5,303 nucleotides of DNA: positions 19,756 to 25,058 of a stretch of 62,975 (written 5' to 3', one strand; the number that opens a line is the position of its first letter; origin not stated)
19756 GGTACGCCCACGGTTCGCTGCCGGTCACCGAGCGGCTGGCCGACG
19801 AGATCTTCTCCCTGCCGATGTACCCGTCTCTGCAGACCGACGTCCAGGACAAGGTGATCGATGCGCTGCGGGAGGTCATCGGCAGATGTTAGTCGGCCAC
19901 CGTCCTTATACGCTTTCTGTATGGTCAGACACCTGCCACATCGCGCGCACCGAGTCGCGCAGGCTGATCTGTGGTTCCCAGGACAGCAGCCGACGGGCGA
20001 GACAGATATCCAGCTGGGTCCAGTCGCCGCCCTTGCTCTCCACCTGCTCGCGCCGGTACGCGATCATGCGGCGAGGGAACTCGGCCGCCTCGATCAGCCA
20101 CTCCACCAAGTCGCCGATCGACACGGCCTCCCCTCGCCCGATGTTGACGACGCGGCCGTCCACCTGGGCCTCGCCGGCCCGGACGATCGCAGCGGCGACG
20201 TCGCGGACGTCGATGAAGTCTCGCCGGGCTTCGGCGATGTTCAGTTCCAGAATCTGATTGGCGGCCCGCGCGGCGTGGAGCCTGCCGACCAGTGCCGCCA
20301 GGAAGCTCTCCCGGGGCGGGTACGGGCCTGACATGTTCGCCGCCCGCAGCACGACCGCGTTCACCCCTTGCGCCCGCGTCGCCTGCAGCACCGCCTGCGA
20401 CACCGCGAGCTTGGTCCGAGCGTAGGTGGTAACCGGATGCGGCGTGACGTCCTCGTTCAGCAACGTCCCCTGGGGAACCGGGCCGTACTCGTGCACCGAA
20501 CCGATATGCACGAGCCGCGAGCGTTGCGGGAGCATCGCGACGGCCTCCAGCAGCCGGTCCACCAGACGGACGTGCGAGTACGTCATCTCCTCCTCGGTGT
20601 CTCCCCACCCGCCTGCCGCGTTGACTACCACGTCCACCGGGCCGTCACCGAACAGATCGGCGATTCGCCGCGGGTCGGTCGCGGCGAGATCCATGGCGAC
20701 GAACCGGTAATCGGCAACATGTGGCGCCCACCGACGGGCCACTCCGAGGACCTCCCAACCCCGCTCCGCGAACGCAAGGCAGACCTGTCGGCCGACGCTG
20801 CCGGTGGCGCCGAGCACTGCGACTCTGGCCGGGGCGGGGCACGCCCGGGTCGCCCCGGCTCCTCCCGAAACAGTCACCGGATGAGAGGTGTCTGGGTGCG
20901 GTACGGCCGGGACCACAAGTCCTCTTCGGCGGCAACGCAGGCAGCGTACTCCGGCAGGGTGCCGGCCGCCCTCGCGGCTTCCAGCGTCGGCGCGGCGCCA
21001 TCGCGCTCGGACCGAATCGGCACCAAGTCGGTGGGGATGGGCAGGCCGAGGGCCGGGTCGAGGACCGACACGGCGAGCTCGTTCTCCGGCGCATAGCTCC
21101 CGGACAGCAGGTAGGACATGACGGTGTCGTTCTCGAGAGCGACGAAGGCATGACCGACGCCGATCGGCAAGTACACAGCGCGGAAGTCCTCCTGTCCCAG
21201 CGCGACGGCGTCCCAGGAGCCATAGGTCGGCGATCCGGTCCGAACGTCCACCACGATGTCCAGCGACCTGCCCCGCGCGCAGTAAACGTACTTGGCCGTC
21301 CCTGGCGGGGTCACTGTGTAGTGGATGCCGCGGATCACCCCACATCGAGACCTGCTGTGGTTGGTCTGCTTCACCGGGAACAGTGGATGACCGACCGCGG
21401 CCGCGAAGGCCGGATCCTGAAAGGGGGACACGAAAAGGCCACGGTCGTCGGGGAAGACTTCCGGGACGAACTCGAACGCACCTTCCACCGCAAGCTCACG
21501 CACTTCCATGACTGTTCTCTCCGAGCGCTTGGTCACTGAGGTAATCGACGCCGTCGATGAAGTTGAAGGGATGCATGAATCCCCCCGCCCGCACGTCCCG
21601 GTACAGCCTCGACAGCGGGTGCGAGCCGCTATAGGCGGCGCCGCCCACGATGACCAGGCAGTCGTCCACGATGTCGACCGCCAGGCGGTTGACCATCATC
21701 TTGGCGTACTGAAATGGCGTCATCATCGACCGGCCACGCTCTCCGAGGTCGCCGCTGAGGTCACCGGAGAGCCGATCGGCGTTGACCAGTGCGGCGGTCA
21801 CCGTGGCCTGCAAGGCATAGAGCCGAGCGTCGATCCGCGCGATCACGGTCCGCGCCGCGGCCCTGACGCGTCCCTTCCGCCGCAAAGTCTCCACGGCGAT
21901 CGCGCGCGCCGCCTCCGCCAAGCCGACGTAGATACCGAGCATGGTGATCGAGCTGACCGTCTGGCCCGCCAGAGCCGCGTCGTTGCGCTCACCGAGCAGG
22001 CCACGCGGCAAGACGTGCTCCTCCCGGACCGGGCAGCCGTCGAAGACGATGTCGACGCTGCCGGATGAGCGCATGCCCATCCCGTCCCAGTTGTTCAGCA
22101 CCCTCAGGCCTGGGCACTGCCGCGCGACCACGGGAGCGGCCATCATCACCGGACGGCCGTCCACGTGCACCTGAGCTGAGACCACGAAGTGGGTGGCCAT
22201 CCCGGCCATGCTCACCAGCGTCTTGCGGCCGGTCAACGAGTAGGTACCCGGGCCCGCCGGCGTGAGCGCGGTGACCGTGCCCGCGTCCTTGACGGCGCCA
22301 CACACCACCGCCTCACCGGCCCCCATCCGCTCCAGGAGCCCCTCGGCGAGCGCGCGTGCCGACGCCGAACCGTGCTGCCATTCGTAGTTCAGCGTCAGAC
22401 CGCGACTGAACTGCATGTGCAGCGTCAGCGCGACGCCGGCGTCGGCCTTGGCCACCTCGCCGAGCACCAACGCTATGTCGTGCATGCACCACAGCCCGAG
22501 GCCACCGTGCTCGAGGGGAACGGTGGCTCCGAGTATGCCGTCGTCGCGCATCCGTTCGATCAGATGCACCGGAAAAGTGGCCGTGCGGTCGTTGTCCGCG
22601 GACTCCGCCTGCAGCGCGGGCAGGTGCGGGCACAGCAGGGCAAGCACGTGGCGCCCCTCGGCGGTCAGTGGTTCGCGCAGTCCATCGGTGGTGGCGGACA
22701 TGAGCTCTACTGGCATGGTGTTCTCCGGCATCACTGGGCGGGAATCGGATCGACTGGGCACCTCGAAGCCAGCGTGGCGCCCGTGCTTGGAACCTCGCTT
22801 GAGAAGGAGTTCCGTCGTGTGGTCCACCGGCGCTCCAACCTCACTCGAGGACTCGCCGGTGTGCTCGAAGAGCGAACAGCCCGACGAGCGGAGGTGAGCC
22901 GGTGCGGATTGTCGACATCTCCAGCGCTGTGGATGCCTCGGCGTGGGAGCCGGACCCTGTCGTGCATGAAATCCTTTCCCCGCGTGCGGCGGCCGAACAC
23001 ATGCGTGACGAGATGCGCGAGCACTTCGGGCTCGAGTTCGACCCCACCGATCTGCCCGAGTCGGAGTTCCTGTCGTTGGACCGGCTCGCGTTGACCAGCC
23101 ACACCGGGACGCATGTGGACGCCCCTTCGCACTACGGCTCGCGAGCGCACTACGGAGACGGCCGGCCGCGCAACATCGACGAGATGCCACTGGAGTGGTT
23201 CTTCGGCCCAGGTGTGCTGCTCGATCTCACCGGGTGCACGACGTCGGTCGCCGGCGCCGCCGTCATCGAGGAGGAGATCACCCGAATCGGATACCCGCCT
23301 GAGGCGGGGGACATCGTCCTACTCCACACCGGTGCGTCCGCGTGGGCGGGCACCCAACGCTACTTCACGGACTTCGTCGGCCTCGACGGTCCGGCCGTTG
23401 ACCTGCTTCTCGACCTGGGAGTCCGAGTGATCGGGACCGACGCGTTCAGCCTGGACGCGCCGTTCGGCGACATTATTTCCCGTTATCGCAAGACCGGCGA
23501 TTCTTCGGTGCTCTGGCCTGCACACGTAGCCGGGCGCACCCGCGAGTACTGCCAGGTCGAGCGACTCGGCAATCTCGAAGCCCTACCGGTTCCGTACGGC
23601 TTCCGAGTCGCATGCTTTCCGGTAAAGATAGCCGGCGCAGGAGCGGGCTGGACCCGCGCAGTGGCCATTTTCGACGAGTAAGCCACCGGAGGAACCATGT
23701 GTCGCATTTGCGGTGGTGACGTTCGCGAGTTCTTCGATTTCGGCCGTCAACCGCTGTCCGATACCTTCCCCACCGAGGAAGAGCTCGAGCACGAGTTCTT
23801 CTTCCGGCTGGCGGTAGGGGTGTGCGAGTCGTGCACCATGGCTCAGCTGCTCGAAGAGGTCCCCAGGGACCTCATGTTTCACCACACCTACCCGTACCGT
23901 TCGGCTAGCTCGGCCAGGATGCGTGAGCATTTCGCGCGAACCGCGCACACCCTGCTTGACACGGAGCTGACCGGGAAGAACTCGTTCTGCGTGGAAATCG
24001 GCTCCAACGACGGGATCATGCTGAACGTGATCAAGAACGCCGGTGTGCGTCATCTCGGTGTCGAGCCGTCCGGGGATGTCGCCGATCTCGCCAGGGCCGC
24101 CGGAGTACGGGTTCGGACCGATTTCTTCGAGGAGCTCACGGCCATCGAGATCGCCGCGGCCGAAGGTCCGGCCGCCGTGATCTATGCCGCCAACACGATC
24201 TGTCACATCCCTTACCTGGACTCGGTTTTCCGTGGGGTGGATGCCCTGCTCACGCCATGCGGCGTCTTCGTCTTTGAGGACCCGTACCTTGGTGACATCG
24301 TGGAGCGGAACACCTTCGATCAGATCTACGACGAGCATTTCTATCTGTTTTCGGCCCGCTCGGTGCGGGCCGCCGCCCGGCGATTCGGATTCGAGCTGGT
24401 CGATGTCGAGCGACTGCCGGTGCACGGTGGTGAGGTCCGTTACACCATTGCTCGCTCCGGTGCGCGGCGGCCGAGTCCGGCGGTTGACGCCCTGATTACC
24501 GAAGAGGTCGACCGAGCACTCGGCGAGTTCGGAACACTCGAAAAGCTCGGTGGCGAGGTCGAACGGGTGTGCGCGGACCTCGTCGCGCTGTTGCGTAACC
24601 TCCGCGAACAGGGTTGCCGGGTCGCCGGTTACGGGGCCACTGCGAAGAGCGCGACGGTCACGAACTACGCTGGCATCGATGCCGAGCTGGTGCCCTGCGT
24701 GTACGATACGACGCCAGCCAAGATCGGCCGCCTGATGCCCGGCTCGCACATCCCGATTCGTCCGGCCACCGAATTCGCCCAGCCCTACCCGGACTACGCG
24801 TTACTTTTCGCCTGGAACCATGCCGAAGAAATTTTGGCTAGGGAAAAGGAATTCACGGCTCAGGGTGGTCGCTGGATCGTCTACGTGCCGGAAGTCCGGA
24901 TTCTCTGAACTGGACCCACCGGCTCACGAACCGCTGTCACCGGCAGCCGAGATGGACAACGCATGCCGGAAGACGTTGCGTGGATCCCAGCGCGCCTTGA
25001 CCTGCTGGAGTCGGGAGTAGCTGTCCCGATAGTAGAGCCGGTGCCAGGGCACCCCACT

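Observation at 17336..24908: Sugar N-oxidation sub-cluster with its own flavin reductase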

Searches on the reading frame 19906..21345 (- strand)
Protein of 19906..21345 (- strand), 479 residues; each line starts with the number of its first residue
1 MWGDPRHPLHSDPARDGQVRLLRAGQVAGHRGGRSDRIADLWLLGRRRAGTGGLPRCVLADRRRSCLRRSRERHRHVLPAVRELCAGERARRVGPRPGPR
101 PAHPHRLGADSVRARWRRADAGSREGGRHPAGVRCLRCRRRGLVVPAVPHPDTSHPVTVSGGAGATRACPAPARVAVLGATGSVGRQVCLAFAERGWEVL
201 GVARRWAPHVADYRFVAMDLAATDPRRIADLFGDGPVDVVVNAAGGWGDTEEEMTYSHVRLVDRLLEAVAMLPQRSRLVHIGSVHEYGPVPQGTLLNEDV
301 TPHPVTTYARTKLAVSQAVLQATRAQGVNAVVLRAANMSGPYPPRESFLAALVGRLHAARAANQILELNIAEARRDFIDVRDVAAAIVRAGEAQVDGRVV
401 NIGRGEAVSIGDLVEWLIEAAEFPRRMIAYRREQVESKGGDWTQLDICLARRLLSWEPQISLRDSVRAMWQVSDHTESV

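Call 5: search_protein_families(library=pfam, proteins=[window:19906-21345:-], max_evalue=0.001)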
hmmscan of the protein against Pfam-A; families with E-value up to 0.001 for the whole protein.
window:19906-21345:- (479 aa): 4 families
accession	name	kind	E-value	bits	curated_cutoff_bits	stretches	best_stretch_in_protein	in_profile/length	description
PF01370.27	Epimerase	-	1.4e-43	149.5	20.9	1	175-403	1-240/240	NAD dependent epimerase/dehydratase family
PF16363.11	GDP_Man_Dehyd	-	3.6e-19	69.8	27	1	177-469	2-332/332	GDP-mannose 4,6 dehydratase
PF04321.23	RmlD_sub_bind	-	5.8e-10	39.1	27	1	174-351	2-162/287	RmlD substrate binding domain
PF13460.12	NAD_binding_10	-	2.6e-05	24.6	27.2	1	179-334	1-142/184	NAD(P)H-binding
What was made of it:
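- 19906..20877 (-): TDP-4-ketohexose 4-ketoreductase in the DnmV position. PF01370 150 bits (call 5).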

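Call 16: search_protein_families(library=ncbifam, proteins=[window:19906-21345:-], max_evalue=0.00001)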
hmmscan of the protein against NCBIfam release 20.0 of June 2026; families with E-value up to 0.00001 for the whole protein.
window:19906-21345:- (479 aa): 9 families
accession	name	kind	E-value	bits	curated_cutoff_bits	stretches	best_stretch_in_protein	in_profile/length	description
TIGR01181.1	dTDP_gluc_dehyt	equivalog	1.4e-14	54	365.1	1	212-468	51-306/321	dTDP-glucose 4,6-dehydratase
TIGR01179.1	galE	equivalog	5.2e-12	45.2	262.3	0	375-475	226-327/332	UDP-glucose 4-epimerase GalE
NF047922.1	GDPFucSynFcl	equivalog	1.8e-11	44.1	500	1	271-471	93-299/308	GDP-L-fucose synthase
TIGR02197.1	heptose_epim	equivalog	2.7e-09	36.6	274.6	1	257-468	90-308/316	ADP-glyceromanno-heptose 6-epimerase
TIGR04180.1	EDH_00030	hypoth_equivalog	7.8e-09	35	475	1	275-425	113-260/297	NAD-dependent 4,6-dehydratase LegB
NF052578.1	StrlDmthSdmBMthl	equivalog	1e-08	35.3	600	1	177-428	5-252/328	sterol demethylase protein SdmB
NF042422.1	oxyalk_red_OleD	equivalog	4.5e-08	32.8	580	1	174-425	2-254/329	2-alkyl-3-oxoalkanoate reductase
NF005893.0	PRK07856.1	equivalog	1.9e-06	27.4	255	1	175-250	12-91/255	SDR family oxidoreductase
TIGR03466.1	HpnA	hypoth_equivalog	9.5e-06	24.7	367.65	0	175-414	3-239/327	hopanoid-associated sugar epimerase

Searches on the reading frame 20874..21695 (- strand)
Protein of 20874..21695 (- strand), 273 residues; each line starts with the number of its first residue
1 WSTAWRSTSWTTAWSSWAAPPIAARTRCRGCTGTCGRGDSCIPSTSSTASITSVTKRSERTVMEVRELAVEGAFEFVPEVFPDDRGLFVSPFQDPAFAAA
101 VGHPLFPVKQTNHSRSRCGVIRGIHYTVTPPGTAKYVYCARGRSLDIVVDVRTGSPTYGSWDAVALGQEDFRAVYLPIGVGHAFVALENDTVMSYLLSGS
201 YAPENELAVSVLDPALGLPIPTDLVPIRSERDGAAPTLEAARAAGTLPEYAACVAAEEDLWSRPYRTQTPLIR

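Call 7: search_protein_families(library=pfam, proteins=[window:20874-21695:-], max_evalue=0.00001)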
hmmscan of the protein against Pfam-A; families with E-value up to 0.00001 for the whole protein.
window:20874-21695:- (273 aa): 1 family
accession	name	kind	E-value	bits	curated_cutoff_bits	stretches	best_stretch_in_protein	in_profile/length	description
PF00908.23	dTDP_sugar_isom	-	6e-50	169.7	27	1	68-239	2-167/168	dTDP-4-dehydrorhamnose 3,5-epimerase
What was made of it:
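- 20874..21509 (-): TDP-sugar 3,5-epimerase in the DnmU position. PF00908 170 bits (call 7).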

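Call 16: search_protein_families(library=ncbifam, proteins=[window:20874-21536:-], max_evalue=0.00001)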
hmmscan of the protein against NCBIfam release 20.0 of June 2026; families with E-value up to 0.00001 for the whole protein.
window:20874-21536:- (220 aa): 1 family
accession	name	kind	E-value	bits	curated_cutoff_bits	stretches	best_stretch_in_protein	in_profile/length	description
TIGR01221.1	rmlC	equivalog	1.6e-36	125.8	155.75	1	12-187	2-174/176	dTDP-4-dehydrorhamnose 3,5-epimerase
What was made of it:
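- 20874..21509 (-): RmlC model 126 bits, below its cut-off (call 16).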

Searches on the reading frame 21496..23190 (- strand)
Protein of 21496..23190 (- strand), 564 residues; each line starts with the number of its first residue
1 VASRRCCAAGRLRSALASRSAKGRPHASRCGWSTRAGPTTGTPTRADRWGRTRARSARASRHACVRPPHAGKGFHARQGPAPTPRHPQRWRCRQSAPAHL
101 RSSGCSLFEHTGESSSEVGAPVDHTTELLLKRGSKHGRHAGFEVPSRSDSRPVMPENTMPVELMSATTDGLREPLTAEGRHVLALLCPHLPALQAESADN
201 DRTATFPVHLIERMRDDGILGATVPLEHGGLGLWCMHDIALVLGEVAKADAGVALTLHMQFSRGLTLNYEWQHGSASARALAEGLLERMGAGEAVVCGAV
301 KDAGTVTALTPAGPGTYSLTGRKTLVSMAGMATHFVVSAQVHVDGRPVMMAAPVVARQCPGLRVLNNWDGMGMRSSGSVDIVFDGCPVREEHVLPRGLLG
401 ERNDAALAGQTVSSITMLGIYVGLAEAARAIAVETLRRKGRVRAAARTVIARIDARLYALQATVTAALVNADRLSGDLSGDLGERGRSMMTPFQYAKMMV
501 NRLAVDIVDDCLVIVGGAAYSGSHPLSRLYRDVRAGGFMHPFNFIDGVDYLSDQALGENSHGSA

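Call 5: search_protein_families(library=pfam, proteins=[window:21496-23190:-], max_evalue=0.001)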
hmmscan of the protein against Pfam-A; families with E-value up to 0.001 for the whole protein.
window:21496-23190:- (564 aa): 4 families
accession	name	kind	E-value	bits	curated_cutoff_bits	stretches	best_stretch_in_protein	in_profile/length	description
PF08028.16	Acyl-CoA_dh_2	-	5.4e-10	40.1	22.7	1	421-537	7-127/134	Acyl-CoA dehydrogenase, C-terminal domain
PF00441.29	Acyl-CoA_dh_1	-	1.5e-09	38.6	22.4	1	422-536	23-131/150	Acyl-CoA dehydrogenase, C-terminal domain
PF02771.21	Acyl-CoA_dh_N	-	1.8e-09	38.4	22.9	1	197-262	23-87/113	Acyl-CoA dehydrogenase, N-terminal domain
PF02770.24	Acyl-CoA_dh_M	-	3.5e-09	37.1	33.3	1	307-386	17-97/97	Acyl-CoA dehydrogenase, middle domain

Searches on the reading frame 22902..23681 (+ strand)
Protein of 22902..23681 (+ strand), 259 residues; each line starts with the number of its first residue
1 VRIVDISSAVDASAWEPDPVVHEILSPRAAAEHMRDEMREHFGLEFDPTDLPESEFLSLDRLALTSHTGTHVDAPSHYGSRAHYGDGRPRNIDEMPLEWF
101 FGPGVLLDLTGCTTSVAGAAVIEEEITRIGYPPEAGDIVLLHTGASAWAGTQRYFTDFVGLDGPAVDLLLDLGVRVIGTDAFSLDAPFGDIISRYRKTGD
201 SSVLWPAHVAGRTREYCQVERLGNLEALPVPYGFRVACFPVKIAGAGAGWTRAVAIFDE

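Call 5: search_protein_families(library=pfam, proteins=[window:22902-23681:+], max_evalue=0.001)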
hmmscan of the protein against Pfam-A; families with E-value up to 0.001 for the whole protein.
window:22902-23681:+ (259 aa): 1 family
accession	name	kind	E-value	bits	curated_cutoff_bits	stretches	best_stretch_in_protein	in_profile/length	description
PF04199.19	Cyclase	-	5.7e-29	101.6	23.1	1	5-186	2-142/142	Putative cyclase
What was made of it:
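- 22902..23681 (+): DpsY-like polyketide cyclase. An aglycone enzyme, not a sugar enzyme. PF04199 102 bits (call 5).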

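Call 16: search_protein_families(library=ncbifam, proteins=[window:22902-23681:+], max_evalue=0.00001)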
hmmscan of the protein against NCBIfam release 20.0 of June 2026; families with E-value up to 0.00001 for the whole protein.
window:22902-23681:+ (259 aa): 1 family
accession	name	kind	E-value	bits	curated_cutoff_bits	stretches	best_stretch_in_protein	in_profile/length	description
TIGR03035.1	trp_arylform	equivalog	1.1e-11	45.1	223.05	1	59-186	38-149/206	arylformamidase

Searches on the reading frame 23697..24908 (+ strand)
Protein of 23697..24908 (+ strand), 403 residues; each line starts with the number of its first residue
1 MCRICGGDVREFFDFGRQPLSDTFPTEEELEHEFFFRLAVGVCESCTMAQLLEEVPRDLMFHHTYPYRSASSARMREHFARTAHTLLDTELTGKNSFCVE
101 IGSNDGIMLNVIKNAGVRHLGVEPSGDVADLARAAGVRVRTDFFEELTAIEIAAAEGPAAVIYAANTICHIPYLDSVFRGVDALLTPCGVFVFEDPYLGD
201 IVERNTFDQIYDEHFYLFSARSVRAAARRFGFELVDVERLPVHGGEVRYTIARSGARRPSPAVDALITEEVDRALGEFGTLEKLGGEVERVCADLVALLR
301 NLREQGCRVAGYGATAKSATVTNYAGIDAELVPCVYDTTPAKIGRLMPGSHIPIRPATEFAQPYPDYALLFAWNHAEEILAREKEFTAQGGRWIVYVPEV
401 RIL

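Call 5: search_protein_families(library=pfam, proteins=[window:23697-24908:+], max_evalue=0.001)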
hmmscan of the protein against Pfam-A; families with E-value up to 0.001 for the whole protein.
window:23697-24908:+ (403 aa): 5 families
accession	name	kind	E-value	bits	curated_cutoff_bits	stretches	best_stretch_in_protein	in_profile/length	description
PF08484.17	Methyltransf_14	-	1.4e-50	171.7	23.5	1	241-398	1-160/160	C-methyltransferase C-terminal domain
PF08421.16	Methyltransf_13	-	1.3e-19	70.5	31.3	1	2-61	1-62/62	Putative zinc binding domain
PF13489.12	Methyltransf_23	-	2.7e-17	63.4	27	1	77-236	7-163/164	Methyltransferase domain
PF08242.18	Methyltransf_12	-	1.2e-07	32.8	30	1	99-191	1-98/98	Methyltransferase domain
PF08241.18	Methyltransf_11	-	2.4e-05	25.3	21.2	1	100-193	2-95/95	Methyltransferase domain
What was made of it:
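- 23697..24908 (+): TDP-3-amino-4-ketohexose 3-C-methyltransferase in the DnrX position (TcaB9/KijD1 type). PF08421, PF08484 and PF13489 (call 5).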

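Call 16: search_protein_families(library=ncbifam, proteins=[window:23697-24908:+], max_evalue=0.00001)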
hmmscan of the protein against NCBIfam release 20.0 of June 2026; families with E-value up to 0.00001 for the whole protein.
window:23697-24908:+ (403 aa): 0 families

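Call 66: search_solved_structures(query=window:23697-24908:+, max_evalue=1e-8, show_alignments=1)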
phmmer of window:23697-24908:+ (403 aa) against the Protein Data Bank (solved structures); distinct sequences matched with E-value up to 1e-8: 10.
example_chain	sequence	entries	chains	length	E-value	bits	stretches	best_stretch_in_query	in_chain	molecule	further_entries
3ndi_A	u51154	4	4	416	4.7e-176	589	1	2-402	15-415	Methyltransferase | TcaB9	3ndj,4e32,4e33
4e2y_A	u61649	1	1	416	1.1e-175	587.8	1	2-402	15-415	TcaB9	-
5t64_A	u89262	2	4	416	1.7e-175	587.2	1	2-403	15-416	Sugar 3-C-methyl transferase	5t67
4e31_A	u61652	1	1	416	1.7e-175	587.2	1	2-402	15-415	TcaB9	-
4e2x_A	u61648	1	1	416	1.7e-175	587.2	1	2-402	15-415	TcaB9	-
4e2w_A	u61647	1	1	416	4e-175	585.9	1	2-402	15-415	TcaB9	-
4e2z_A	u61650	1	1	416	4e-175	585.9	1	2-402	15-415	TcaB9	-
4e30_A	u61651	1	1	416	9.1e-175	584.7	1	2-402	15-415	TcaB9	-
5t6b_A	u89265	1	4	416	8.9e-174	581.5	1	2-402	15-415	Sugar 3-C-methyl transferase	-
4rv9_A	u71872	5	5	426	3.9e-82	279.7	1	2-399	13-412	D-mycarose 3-C-methyltransferase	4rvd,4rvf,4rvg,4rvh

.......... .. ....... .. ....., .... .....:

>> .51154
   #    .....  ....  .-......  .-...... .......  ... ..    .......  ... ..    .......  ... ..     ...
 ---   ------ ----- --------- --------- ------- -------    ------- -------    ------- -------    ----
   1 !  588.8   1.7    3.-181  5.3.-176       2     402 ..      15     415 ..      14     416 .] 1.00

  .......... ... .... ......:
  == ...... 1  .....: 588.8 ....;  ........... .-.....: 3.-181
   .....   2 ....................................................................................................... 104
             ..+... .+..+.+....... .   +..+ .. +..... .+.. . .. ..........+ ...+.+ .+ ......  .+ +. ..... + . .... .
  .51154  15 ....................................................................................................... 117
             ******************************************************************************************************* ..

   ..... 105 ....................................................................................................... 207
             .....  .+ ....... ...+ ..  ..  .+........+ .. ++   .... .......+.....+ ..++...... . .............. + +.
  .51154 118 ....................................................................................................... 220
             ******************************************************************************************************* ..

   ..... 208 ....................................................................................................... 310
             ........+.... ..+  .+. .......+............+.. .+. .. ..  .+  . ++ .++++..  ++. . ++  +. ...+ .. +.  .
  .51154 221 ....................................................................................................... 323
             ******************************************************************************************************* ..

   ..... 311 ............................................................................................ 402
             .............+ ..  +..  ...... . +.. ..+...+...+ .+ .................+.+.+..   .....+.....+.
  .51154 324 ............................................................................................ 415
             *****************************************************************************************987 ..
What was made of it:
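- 23697..24908 (+): TcaB9 589 bits and KijD1 587 bits, against the mycarose C-methyltransferase at 280 (call 66).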
